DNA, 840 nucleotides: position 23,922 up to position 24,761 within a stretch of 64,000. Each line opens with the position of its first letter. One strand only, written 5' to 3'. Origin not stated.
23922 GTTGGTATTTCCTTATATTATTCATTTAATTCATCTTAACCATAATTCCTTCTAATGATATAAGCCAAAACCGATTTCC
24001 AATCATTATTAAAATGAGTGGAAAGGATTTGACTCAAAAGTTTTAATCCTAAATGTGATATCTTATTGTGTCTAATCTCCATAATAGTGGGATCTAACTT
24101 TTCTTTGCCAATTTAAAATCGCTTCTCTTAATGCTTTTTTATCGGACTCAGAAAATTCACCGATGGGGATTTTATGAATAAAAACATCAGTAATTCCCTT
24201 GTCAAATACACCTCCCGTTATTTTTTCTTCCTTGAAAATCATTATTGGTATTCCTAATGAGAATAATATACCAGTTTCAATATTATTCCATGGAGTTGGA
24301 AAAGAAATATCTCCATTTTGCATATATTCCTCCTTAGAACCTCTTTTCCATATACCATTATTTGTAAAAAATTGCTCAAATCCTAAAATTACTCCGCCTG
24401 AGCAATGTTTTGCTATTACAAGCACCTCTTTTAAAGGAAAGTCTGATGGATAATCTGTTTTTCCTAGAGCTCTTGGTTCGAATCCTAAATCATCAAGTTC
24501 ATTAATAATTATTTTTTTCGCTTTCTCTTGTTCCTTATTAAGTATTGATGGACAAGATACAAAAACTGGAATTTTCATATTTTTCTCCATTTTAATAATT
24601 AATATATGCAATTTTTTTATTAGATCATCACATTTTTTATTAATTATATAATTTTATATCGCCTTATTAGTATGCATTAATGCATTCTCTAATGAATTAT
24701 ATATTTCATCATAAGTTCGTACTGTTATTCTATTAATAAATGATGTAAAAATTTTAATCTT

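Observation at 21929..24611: Orphan three-gene operon: TIR/NDT-like enzyme + 508-aa unknown + small single-TM protein (best candidate for an undescribed system)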

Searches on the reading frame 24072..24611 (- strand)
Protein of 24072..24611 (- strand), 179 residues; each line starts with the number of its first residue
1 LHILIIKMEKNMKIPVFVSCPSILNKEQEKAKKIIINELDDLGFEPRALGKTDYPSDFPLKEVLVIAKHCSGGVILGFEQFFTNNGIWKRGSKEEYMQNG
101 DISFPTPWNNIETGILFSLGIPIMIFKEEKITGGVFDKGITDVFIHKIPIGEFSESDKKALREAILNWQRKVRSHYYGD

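Call 3: search_protein_families(library=pfam, proteins=[window:24072-24611:-], max_evalue=1)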
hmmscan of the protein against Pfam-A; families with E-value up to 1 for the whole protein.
window:24072-24611:- (179 aa): 0 families

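Call 4: search_protein_families(library=padloc, proteins=[window:24072-24611:-], max_evalue=1)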
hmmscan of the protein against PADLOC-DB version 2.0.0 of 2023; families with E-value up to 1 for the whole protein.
window:24072-24611:- (179 aa): 0 families

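Call 5: search_protein_families(library=ncbifam, proteins=[window:24072-24611:-], max_evalue=1)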
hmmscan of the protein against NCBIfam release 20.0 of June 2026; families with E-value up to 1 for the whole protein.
window:24072-24611:- (179 aa): 0 families

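Call 6: find_homologous_proteins(query=window:24072-24611:-)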
Query window:24072-24611:- (179 aa): 1234 proteins with E <= 0.001 among 1401 candidates; the best 120 are listed.
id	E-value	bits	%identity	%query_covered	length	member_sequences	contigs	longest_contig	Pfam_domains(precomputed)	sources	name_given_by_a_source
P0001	1.7e-109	382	100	94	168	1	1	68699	-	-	-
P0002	3.4e-80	286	70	94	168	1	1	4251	-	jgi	jgi:hypothetical protein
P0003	4.6e-80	286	71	94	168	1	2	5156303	-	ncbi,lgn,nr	ncbi:MAG: hypothetical protein JSW00_14470 [Thermoplasmata archaeon]|nr:MAG: hypothetical protein JS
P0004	1.3e-79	284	70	94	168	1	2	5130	-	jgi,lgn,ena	-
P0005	1.1e-78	281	72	94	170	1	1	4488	-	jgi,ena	-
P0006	3.1e-78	280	68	94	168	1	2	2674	-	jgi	jgi:hypothetical protein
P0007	3.8e-76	273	70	94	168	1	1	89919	-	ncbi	ncbi:MAG: hypothetical protein ACE5JB_00655 [bacterium]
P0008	6.2e-76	272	70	94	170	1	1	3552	-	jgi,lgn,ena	-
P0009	1.2e-75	271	66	94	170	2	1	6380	-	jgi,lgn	jgi:hypothetical protein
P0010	2.3e-74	267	66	94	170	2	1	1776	-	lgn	-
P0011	3.9e-74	266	67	94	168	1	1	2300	-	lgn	-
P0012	4.0e-74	266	64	93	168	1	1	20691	-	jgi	jgi:hypothetical protein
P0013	2.5e-73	264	66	94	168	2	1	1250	-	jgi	jgi:hypothetical protein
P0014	2.6e-73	264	68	94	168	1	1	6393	-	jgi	jgi:hypothetical protein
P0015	4.4e-73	263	67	94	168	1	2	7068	-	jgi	jgi:hypothetical protein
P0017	2.2e-72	261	67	94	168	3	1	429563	-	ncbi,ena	-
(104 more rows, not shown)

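Call 8: find_encoding_contigs(protein=P0003, flank=6000, max_places=2)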
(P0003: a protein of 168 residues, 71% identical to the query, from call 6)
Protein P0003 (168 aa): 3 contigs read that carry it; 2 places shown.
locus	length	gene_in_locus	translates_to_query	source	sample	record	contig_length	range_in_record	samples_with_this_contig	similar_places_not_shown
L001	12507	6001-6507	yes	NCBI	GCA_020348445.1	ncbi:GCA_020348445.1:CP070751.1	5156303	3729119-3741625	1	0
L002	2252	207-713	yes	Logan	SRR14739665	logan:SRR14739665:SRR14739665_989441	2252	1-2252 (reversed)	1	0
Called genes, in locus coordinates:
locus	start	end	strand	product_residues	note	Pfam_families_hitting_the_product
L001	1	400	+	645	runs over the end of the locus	PF02934:GatB_N, PF02637:GatB_Yqey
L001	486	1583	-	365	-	PF00155:Aminotran_1_2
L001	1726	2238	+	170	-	-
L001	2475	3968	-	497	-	PF15892:BNR_4 (faint), PF24316:Tli3 (faint), PF25852:DUF6242_C (faint), PF02012:BNR (faint), PF13088:BNR_2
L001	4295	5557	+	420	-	-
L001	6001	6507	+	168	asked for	-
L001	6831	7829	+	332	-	-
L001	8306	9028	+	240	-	-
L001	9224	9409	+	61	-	-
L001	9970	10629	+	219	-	-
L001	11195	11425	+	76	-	PF26688:RHH_12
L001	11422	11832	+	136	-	PF10130:PIN_2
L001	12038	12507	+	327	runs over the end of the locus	PF01548:DEDD_Tnp_IS110, PF02371:Transposase_20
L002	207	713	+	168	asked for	-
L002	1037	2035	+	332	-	-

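Call 9: find_encoding_contigs(protein=P0007, flank=6000, max_places=2)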
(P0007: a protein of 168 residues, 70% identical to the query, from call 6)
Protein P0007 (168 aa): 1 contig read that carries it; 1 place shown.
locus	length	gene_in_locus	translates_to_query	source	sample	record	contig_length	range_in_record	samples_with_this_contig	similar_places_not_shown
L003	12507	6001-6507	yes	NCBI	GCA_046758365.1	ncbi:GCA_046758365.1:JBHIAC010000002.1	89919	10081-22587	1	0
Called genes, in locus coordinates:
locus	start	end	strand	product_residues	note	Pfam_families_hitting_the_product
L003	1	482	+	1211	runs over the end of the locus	PF13581:HATPase_c_2, PF02518:HATPase_c (weak), PF07228:SpoIIE, PF25063:ARM_TT21_C (weak), PF23914:TPR_CcmH_CycH (weak), PF00515:TPR_1 (weak), PF07719:TPR_2 (weak), PF13371:TPR_9, +10 more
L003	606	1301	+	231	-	PF01740:STAS, PF13466:STAS_2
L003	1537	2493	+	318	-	PF01018:GTP1_OBG, PF02421:FeoB_N, PF01926:MMR_HSR1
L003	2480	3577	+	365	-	PF12826:HHH_2 (weak), PF14520:HHH_5, PF02481:DNA_processg_A, PF17782:WHD_DprA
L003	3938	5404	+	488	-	PF00749:tRNA-synt_1c, PF19269:Anticodon_2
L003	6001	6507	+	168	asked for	-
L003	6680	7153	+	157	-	PF24838:8xMP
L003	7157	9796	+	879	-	PF00672:HAMP, PF07228:SpoIIE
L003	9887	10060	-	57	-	PF00575:S1 (weak)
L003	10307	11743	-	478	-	PF00089:Trypsin, PF13365:Trypsin_2, PF00595:PDZ (weak), PF13180:PDZ_2, PF17820:PDZ_6, PF13180:PDZ_2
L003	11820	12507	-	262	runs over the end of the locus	PF13489:Methyltransf_23, PF13847:Methyltransf_31 (weak), PF08241:Methyltransf_11, PF08242:Methyltransf_12, PF13649:Methyltransf_25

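Call 14: search_solved_structures(query=A1, max_evalue=10, show_alignments=2)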
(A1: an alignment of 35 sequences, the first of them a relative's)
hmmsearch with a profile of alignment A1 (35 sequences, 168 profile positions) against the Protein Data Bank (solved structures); distinct sequences matched with E-value up to 10: 1.
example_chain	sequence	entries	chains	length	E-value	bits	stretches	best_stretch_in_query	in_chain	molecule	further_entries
8oie_C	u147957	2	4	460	1.3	11.9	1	43-97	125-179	Nitrogenase iron-iron protein, beta subunit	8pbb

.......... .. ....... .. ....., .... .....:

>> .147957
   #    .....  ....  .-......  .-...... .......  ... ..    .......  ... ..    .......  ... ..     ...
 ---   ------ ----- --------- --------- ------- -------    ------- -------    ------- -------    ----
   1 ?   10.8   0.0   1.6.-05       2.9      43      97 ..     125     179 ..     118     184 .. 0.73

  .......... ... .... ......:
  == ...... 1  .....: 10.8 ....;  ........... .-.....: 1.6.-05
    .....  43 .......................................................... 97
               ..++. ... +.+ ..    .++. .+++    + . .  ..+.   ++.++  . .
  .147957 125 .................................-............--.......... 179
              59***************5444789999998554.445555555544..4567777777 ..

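Call 15: find_encoding_contigs(protein=P0017, flank=6000, max_places=2)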
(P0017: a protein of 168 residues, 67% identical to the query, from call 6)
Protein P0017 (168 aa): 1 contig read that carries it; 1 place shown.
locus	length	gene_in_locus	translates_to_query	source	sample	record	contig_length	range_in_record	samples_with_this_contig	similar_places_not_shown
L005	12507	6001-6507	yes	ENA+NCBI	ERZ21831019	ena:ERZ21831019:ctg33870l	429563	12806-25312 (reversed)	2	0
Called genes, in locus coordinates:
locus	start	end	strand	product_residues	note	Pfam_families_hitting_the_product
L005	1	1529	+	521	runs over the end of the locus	PF00665:rve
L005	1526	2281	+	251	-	PF01695:IstB_IS21, PF00308:Bac_DnaA (weak), PF20720:nSTAND3 (weak)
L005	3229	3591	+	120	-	PF09413:DUF2007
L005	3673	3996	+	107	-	-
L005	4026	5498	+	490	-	PF28123:DUF8370, PF28130:DUF8371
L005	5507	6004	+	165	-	-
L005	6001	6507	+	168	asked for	-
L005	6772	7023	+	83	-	PF09723:Zn_ribbon_8 (faint), PF00096:zf-C2H2 (faint), PF13894:zf-C2H2_4 (faint), PF13913:zf-C2HC_2 (faint)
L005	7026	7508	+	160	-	PF00929:RNase_T, PF16473:Rv2179c-like (weak)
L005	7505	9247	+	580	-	PF03235:GmrSD_N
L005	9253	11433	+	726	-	PF03235:GmrSD_N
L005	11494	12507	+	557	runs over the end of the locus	PF00004:AAA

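Call 16: find_related_loci(query=A1, collection=genome_contigs, flank=8000)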
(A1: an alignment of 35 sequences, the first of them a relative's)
Query A1 (168 aa) in genome_contigs; peptide patterns used: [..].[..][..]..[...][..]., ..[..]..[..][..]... (x = any residue, [..] = any of these).
201 stretches matched a pattern; 195 encode a relative of the query (tblastn E <= 1e-3); the best 80 are kept; 80 distinct loci.
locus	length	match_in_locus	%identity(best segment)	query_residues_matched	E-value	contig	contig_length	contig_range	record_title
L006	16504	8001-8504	71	1-168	1e-85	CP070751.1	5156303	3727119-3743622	MAG: Thermoplasmata archaeon isolate bin33 chromosome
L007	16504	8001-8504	70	1-168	6e-82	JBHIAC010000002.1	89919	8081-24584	MAG: bacterium isolate K_3_bin.3 NODE_26_length_89919_cov_10.143573, whole genome shotgun sequence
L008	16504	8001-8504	67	1-168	2e-78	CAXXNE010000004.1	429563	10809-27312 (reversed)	MAG: uncultured Paludibacter sp. isolate c6dfa319-ced9-4a11-90c0-3e1197362bd4 genome assembly, contig: contig_4, whole g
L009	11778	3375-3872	59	1-166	3e-72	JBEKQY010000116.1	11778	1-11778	MAG: Candidatus Korobacteraceae bacterium isolate SPRUCE 499 SPRUCE_499_116, whole genome shotgun sequence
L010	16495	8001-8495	58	1-166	4e-71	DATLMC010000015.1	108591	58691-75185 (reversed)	MAG TPA_asm: Pyrinomonadaceae bacterium isolate SMAG_U13764 k141_3808419, whole genome shotgun sequence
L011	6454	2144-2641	57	1-166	2e-70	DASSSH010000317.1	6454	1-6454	MAG TPA_asm: Candidatus Methylomirabilota bacterium isolate SMAG_U510 k141_1224530, whole genome shotgun sequence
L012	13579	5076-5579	53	1-168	3e-70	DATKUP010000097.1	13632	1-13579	MAG TPA_asm: Thiobacillus sp. isolate SMAG_U14110 k141_647745, whole genome shotgun sequence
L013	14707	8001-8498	57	1-166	1e-68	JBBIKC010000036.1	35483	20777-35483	MAG: Chloroflexota bacterium isolate BR2S70218_bin_177 NODE_510_length_35483_cov_10.903071, whole genome shotgun sequenc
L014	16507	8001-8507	57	1-167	5e-68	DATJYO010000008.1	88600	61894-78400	MAG TPA_asm: Bryobacteraceae bacterium isolate SMAG_U15154 k141_1621680, whole genome shotgun sequence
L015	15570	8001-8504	58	1-166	9e-68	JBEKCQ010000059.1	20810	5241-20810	MAG: Terriglobia bacterium isolate SPRUCE 163 SPRUCE_163_59, whole genome shotgun sequence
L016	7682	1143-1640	58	3-168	8e-68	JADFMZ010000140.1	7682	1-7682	MAG: Planctomycetota bacterium isolate B5T3L8 B5T3L8_NODE3358, whole genome shotgun sequence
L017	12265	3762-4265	54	1-168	2e-67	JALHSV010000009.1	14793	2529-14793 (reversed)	MAG: Thermodesulfovibrionales bacterium isolate PFL7 seq_31344, whole genome shotgun sequence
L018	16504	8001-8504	57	1-168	6e-67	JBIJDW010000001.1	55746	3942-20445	MAG: Kiritimatiellia bacterium isolate ME2006-08-30D12_3300044970_group2_bin194 Rohwer_bin2526_scaffold_81_c1, whole gen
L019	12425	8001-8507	53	1-167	4e-67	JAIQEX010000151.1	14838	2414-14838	MAG: Terriglobia bacterium isolate SRVP_27 SR-VP_26_10_2019_B_35cm_scaffold_3170, whole genome shotgun sequence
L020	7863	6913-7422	55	1-168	1e-66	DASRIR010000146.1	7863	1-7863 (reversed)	MAG TPA_asm: Burkholderiales bacterium isolate SMAG_U10115 k141_2666569, whole genome shotgun sequence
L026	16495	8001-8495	55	1-165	3e-65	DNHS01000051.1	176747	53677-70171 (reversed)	MAG TPA_asm: Candidatus Omnitrophota bacterium isolate UBA10183 contig_12092, whole genome shotgun sequence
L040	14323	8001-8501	54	2-168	5e-63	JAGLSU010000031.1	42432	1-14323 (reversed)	MAG: Planctomycetota bacterium isolate RS_9_64 ROV157_9.bin.64.fa_31, whole genome shotgun sequence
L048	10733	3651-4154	54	1-168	5e-62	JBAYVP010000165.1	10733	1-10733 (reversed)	MAG: Sulfuricellaceae bacterium isolate SO_2016_LW3_62 scaffold09012_LW162_2016, whole genome shotgun sequence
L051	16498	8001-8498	52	1-166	4e-62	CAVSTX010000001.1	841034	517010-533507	MAG: Pyrinomonadaceae bacterium isolate MFD09212.bin.1.129 genome assembly, contig: contig_18025, whole genome shotgun s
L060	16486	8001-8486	57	1-162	4e-61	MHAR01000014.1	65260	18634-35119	MAG: Ignavibacteria bacterium RIFOXYB12_FULL_35_14 rifoxyb3_full_scaffold_156, whole genome shotgun sequence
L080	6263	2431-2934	50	3-168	2e-58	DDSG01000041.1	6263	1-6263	MAG TPA_asm: Phycisphaerales bacterium UBA2396 UBA2396_contig_6906, whole genome shotgun sequence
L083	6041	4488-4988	51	1-165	6e-58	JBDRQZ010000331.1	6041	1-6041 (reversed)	MAG: bacterium isolate MEGAHIT-group-2.70 k141_259748, whole genome shotgun sequence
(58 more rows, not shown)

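Call 21: predict_structure(alignment_id=A1)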
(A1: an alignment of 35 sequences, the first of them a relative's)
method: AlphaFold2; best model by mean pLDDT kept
length: 168 residues; sequences in the alignment: 35
mean_pLDDT: 90.1   pTM: 0.85
mean pLDDT of the five models: 90.1, 88.4, 87.4, 87.3, 86.2
residues with pLDDT >= 90: 120; 70-90: 40; 50-70: 8; < 50: 0
segments of 3 or more residues with pLDDT < 50: none
pLDDT, mean of each block of 10 residues (from residue 1): 93 93 96 87 67 92 96 94 94 92 94 94 86 87 86 94 88
secondary structure, 60 per line:
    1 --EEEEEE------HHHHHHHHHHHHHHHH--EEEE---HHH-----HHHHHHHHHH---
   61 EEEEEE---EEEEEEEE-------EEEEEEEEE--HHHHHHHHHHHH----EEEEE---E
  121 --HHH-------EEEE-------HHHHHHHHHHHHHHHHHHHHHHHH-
elements in order: E3-8 H15-30 E33-36 H48-57 E61-66 E70-77 E85-93 H96-107 E112-116 E133-136 H144-167

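Call 25: fold_search(model_id=the predicted structure, library=pdb)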
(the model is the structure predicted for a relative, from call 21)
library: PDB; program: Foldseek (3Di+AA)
matches with E <= 10: 1676; with E <= 0.001: 30
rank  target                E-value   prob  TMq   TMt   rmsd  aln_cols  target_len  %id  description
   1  4ohb                  7.8e-05  1.00  0.57  0.60   5.9       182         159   10  Crystal structure of MilB E103A in complex with 5-hydroxymethylcytidine 5'-monophosphate (hmCMP) from Streptomyces rimof (released 2014-06-25)
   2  4jen_B                8.9e-05  1.00  0.53  0.69   4.2       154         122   17  Structure of Clostridium botulinum CMP N-glycosidase, BcmB (released 2013-09-11)
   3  4jen_A                1.7e-04  1.00  0.53  0.71   4.1       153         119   17  Structure of Clostridium botulinum CMP N-glycosidase, BcmB (released 2013-09-11)
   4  7un8_A                1.9e-04  1.00  0.49  0.30   5.4       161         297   15  SfSTING with c-di-GMP single fiber (released 2022-07-27)
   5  8qc0_A                2.6e-04  1.00  0.45  0.50   8.5       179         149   13  Nucleoside 2'deoxyribosyltransferase from Chroococcidiopsis thermalis PCC 7203 WT ribosylated (released 2024-02-21)
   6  6li1                  2.8e-04  1.00  0.40  0.19   8.1       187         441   10  Crystal structure of GPR52 ligand free form with flavodoxin fusion (released 2020-02-26)
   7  8pqt_A                3.2e-04  1.00  0.46  0.49   8.2       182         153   14  Nucleoside 2'deoxyribosyltransferase from Chroococcidiopsis thermalis PCC 7203 WT bound to Bis-Tris (released 2024-02-21)
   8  9i9q_A                3.4e-04  1.00  0.55  0.68   4.9       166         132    9  Crystal structure of DNPH1 bound by compound 2. (released 2025-11-12)
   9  4upb_A                3.4e-04  1.00  0.47  0.14   6.7       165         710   10  Electron cryo-microscopy of the complex formed between the hexameric ATPase RavA and the decameric inducible decarboxy (released 2014-08-20)
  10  5xr8                  3.4e-04  0.99  0.34  0.18   7.6       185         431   14  Crystal structure of the human CB1 in complex with agonist AM841 (released 2017-07-12)
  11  7ddz                  3.6e-04  0.97  0.31  0.16   8.6       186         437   14  The Crystal Structure of Human Neuropeptide Y Y2 Receptor with JNJ-31020028 (released 2021-01-27)
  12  9lmq_D                3.9e-04  1.00  0.54  0.33   6.2       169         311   16  Cryo-EM structure of TIR-STING/c-di-GMP complex (released 2025-08-27)
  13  5xra                  4.4e-04  0.99  0.39  0.19   7.9       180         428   13  Crystal structure of the human CB1 in complex with agonist AM11542 (released 2017-07-12)
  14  9mw2_A                4.7e-04  1.00  0.51  0.64   4.7       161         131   12  Structure of SARM1 TIR domain bound to G6831 (released 2026-02-04)
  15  1vme_A                5.0e-04  1.00  0.51  0.25   5.4       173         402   14  Crystal structure of Flavoprotein (TM0755) from Thermotoga maritima at 1.80 A resolution (released 2004-09-28)
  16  7cm5_A                5.7e-04  1.00  0.50  0.16   5.8       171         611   11  Full-length Sarm1 in a self-inhibited state (released 2020-10-21)
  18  4jen_C                6.1e-04  1.00  0.51  0.72   3.9       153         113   18  Structure of Clostridium botulinum CMP N-glycosidase, BcmB (released 2013-09-11)
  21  4kxm_B                6.5e-04  1.00  0.51  0.62   4.8       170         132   15  Crystal structure of DNPH1 (RCL) WITH N6-ISOPENTENYL-AMP (released 2014-02-05)
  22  7un8_E                6.5e-04  1.00  0.49  0.30   5.3       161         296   15  SfSTING with c-di-GMP single fiber (released 2022-07-27)
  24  7un8_C                7.3e-04  1.00  0.51  0.31   5.4       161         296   14  SfSTING with c-di-GMP single fiber (released 2022-07-27)
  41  9lmq_A                1.4e-03  1.00  0.53  0.32   6.6       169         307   15  Cryo-EM structure of TIR-STING/c-di-GMP complex (released 2025-08-27)
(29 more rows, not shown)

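Call 26: search_protein_families(library=pfam, proteins=[L040:7497-7967:+, L060:8530-8982:+, L026:7484-7984:+, L048:4285-4824:+, L026:7072-7470:+, L083:5131-5529:-, L080:2962-3381:+, L051:7566-7997:+], max_evalue=0.1)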
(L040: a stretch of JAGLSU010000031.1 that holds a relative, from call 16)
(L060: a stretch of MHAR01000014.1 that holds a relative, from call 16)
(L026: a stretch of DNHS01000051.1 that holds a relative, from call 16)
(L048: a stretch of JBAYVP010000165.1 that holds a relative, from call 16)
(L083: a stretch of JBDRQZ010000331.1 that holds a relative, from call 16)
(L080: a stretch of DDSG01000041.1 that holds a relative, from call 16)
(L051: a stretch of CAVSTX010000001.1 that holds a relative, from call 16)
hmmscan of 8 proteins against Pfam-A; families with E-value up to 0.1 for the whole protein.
L040:7497-7967:+ (156 aa): 6 families
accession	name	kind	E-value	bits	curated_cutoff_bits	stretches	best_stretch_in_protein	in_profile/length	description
PF14015.11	DUF4231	-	1e-19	71.3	24.7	1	22-119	3-102/103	Protein of unknown function (DUF4231)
PF18181.6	SLATT_1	-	3.5e-13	50.1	26.3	1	13-137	1-122/122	SMODS and SLOG-associating 2TM effector domain 1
PF18184.6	SLATT_3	-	5.7e-05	23.9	26.3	1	43-144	24-133/155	SMODS and SLOG-associating 2TM effector domain 3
PF18186.6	SLATT_4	-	0.00062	19.9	27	1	36-137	30-135/165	SMODS and SLOG-associating 2TM effector domain family 4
PF04247.17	SirB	-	0.013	16.1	30.9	1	44-88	49-94/120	Invasion gene expression up-regulator, SirB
PF00664.28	ABC_membrane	-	0.059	13.5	28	0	11-57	199-245/274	ABC transporter transmembrane region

L060:8530-8982:+ (150 aa): 4 families
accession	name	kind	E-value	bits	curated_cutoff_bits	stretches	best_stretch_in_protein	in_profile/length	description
PF14015.11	DUF4231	-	1.9e-23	83.3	24.7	1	13-116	1-100/103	Protein of unknown function (DUF4231)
PF18181.6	SLATT_1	-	7e-18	65.3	26.3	1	6-135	1-122/122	SMODS and SLOG-associating 2TM effector domain 1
PF18184.6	SLATT_3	-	0.00035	21.3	26.3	1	24-136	13-128/155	SMODS and SLOG-associating 2TM effector domain 3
PF17349.7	DUF5378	-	0.0047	16.8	25.7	1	12-86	56-127/282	Family of unknown function (DUF5378)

L026:7484-7984:+ (166 aa): 2 families
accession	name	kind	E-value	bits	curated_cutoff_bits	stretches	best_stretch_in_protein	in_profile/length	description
PF14015.11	DUF4231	-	3e-10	40.9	24.7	1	20-124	3-99/103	Protein of unknown function (DUF4231)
PF18181.6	SLATT_1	-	0.007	16.8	26.3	1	11-145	1-122/122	SMODS and SLOG-associating 2TM effector domain 1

L048:4285-4824:+ (179 aa): 3 families
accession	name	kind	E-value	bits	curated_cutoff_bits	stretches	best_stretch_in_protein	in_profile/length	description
PF14015.11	DUF4231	-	3e-21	76.2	24.7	1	15-116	2-99/103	Protein of unknown function (DUF4231)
PF18181.6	SLATT_1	-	2.8e-10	40.8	26.3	1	7-136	1-117/122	SMODS and SLOG-associating 2TM effector domain 1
PF18184.6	SLATT_3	-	2.7e-08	34.6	26.3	1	23-141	11-127/155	SMODS and SLOG-associating 2TM effector domain 3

L026:7072-7470:+ (132 aa): 3 families
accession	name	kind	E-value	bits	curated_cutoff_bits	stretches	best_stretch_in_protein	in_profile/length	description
PF08937.16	ThsB_TIR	-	6e-19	68.7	21.2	1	6-98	1-96/100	Thoeris protein ThsB, TIR-like domain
PF13676.11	TIR_2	-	3.6e-05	24.7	28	1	6-96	2-90/122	TIR domain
PF01582.25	TIR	-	0.095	12.9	21.3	0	43-89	38-84/179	TIR domain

L083:5131-5529:- (132 aa): 4 families
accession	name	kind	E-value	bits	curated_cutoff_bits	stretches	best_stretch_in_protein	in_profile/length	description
PF08937.16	ThsB_TIR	-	5.8e-19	68.8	21.2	1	7-103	1-99/100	Thoeris protein ThsB, TIR-like domain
PF13676.11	TIR_2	-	0.0011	19.9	28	1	49-106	37-98/122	TIR domain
PF18349.7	PAZ_4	-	0.0012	19.2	25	1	44-108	22-87/93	PAZ domain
PF02052.20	Gallidermin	-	0.074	13.8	21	0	26-55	6-34/52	Gallidermin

L080:2962-3381:+ (139 aa): 2 families
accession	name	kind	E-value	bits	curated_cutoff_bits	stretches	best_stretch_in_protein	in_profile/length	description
PF13676.11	TIR_2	-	0.0017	19.3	28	1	43-94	36-89/122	TIR domain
PF08937.16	ThsB_TIR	-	0.0029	18.4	21.2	1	7-78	1-79/100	Thoeris protein ThsB, TIR-like domain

L051:7566-7997:+ (143 aa): 0 families
